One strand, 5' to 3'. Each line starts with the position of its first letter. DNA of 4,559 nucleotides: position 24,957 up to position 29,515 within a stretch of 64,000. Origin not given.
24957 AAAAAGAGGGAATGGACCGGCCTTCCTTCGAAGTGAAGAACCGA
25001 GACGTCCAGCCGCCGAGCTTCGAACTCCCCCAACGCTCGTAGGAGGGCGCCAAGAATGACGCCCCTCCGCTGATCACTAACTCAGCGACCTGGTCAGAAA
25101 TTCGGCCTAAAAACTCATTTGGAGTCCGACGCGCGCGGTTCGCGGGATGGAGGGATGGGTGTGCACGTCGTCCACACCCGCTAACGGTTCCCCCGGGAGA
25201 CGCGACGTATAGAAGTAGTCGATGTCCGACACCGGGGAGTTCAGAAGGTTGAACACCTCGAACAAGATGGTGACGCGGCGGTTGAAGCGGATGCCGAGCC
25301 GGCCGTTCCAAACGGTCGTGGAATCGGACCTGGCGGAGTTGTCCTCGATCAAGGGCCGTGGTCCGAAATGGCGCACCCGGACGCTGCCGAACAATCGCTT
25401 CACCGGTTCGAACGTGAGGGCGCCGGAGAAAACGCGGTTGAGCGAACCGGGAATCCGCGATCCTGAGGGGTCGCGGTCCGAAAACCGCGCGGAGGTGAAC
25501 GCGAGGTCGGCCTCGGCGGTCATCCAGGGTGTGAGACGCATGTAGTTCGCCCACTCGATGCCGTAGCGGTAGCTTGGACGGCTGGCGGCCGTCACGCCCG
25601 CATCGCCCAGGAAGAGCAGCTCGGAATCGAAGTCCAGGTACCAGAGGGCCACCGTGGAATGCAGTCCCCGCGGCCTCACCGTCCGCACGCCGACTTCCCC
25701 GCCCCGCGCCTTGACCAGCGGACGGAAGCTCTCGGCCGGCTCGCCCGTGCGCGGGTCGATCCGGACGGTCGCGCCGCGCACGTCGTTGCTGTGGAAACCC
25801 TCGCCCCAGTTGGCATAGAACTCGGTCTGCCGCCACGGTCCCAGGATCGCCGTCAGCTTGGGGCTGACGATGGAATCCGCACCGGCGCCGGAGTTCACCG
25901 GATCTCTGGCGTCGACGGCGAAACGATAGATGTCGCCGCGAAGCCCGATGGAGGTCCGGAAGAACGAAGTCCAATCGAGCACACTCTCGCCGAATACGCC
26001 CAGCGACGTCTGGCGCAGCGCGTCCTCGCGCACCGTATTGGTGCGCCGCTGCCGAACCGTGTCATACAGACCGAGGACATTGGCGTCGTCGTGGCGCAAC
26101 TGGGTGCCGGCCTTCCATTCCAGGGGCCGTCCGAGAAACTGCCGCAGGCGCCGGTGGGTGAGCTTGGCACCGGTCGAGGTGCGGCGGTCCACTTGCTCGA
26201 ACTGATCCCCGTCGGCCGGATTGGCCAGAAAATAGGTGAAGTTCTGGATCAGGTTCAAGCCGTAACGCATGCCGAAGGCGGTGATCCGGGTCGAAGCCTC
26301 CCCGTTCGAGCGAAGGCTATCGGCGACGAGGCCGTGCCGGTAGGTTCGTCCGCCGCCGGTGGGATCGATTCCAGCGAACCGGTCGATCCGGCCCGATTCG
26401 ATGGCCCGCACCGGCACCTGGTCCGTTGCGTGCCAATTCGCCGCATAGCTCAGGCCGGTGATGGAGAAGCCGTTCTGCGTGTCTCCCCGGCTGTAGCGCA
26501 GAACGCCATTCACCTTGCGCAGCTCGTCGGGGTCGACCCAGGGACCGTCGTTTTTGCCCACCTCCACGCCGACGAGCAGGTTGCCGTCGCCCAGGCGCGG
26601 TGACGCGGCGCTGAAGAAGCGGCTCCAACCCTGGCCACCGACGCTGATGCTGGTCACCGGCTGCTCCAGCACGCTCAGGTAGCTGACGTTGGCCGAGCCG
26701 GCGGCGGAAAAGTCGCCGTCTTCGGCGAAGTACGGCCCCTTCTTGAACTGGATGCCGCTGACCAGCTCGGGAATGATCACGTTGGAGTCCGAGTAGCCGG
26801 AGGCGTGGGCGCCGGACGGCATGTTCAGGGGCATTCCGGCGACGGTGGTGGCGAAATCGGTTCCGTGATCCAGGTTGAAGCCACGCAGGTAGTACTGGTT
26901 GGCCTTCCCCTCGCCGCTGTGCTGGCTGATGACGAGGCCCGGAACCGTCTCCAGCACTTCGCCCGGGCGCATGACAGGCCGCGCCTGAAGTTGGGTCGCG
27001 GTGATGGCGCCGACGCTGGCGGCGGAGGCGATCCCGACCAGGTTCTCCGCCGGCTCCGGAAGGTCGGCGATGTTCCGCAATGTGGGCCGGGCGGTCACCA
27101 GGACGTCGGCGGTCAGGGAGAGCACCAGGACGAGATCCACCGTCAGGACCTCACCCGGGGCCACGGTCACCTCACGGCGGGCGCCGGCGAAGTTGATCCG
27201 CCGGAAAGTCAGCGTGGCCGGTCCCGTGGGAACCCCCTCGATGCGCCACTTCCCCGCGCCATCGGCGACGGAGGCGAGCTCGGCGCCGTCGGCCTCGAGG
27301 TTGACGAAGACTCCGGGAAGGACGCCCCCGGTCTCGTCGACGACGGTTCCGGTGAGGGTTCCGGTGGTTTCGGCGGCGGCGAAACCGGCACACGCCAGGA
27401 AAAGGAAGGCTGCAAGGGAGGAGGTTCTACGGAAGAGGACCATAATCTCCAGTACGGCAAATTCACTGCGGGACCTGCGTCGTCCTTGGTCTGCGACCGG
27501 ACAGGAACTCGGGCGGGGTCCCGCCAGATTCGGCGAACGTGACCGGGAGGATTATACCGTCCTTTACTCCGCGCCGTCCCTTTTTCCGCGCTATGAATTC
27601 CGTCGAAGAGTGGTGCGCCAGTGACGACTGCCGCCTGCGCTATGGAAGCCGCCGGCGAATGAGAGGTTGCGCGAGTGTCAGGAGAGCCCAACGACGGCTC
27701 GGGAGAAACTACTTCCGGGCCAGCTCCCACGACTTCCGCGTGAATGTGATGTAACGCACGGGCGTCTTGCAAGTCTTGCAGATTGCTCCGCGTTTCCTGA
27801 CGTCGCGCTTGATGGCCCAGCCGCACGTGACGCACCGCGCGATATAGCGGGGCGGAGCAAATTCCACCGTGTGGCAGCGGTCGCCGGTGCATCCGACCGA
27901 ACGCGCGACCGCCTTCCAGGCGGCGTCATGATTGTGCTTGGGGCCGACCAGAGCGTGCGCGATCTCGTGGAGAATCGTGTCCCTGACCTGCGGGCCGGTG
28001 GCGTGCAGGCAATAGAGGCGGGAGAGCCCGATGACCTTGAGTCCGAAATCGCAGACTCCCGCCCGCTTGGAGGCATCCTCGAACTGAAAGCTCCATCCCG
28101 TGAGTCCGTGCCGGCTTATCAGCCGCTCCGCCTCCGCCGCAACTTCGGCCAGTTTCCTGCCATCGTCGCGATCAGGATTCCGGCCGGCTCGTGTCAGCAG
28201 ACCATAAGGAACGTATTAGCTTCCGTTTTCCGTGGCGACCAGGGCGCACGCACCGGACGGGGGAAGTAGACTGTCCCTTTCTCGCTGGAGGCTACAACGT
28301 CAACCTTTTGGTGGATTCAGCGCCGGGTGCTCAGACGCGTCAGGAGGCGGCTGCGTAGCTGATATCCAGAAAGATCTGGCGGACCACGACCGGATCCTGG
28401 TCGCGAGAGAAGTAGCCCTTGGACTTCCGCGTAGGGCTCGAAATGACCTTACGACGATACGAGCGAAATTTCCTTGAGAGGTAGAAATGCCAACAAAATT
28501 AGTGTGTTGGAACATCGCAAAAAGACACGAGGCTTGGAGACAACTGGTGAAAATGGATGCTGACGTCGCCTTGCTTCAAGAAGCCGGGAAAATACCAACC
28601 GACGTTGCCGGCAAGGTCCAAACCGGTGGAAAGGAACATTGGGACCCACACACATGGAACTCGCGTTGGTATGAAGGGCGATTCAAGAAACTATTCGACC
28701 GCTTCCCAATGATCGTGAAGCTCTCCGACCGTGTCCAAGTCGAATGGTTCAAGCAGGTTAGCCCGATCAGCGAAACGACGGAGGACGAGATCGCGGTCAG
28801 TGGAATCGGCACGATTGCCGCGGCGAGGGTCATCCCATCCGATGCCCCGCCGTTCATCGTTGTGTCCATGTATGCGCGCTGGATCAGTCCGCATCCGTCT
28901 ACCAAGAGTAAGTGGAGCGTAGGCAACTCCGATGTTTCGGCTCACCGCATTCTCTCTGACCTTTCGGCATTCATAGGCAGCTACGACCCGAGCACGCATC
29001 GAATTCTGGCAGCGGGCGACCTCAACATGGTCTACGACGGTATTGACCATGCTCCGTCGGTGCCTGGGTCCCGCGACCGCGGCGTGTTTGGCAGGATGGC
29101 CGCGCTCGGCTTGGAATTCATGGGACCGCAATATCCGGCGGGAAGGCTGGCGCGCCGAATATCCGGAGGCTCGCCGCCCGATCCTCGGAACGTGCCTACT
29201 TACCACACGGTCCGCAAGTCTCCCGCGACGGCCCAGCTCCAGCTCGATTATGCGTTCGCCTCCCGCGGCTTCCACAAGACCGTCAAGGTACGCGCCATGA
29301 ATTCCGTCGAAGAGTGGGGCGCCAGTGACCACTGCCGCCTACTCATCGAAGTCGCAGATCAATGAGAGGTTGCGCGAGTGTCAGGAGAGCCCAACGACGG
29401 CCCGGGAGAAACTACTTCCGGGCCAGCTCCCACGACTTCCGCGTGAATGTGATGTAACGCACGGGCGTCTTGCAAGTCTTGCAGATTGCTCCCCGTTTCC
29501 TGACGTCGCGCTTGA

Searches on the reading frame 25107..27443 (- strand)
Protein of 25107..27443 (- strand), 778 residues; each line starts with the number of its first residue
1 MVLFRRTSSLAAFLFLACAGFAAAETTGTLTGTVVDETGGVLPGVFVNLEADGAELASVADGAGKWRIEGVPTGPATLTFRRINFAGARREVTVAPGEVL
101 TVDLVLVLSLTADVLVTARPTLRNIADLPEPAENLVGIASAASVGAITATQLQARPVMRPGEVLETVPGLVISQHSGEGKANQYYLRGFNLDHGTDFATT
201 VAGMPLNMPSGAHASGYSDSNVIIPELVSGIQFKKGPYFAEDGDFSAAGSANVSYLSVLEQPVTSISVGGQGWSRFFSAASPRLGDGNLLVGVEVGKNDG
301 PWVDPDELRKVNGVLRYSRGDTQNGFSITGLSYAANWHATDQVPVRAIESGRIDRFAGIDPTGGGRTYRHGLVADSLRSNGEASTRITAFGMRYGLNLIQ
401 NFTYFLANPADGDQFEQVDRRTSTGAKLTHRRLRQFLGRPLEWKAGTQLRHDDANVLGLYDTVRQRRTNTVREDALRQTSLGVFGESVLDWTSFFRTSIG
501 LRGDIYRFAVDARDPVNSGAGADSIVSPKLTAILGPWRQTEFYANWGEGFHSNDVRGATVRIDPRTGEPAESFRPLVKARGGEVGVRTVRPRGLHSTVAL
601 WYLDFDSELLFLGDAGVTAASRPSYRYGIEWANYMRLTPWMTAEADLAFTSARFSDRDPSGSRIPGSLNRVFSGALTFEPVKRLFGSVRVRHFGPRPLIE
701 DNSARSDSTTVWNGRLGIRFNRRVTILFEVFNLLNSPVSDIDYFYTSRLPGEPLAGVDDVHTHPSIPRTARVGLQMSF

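Call 82: search_protein_families(library=pfam, proteins=[window:25107-27443:-], max_evalue=0.001)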
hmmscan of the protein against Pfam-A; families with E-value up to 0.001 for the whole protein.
window:25107-27443:- (778 aa): 4 families
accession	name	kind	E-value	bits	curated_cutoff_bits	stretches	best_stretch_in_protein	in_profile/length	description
PF00593.30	TonB_dep_Rec_b-barrel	-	3e-19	70.6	27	1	312-733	16-436/436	TonB dependent receptor-like, beta-barrel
PF13620.12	CarboxypepD_reg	-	1.6e-14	54.4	32.3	1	29-106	1-81/82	Carboxypeptidase regulatory-like domain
PF07715.20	Plug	-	3.3e-14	53.7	23.9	1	140-249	5-106/107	TonB-dependent Receptor Plug Domain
PF13715.12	CarbopepD_reg_2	-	4.2e-07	30.3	32.2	1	30-106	1-76/88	CarboxypepD_reg-like domain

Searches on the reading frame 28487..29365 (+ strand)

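Call 82: search_protein_families(library=pfam, proteins=[window:28487-29365:+], max_evalue=0.001)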
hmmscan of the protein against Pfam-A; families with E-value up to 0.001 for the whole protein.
window:28487-29365:+ (292 aa): 1 family
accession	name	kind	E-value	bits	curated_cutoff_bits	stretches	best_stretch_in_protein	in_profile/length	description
PF03372.29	Exo_endo_phos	-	1.9e-06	28.2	24.5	1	8-282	3-225/225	Endonuclease/Exonuclease/phosphatase family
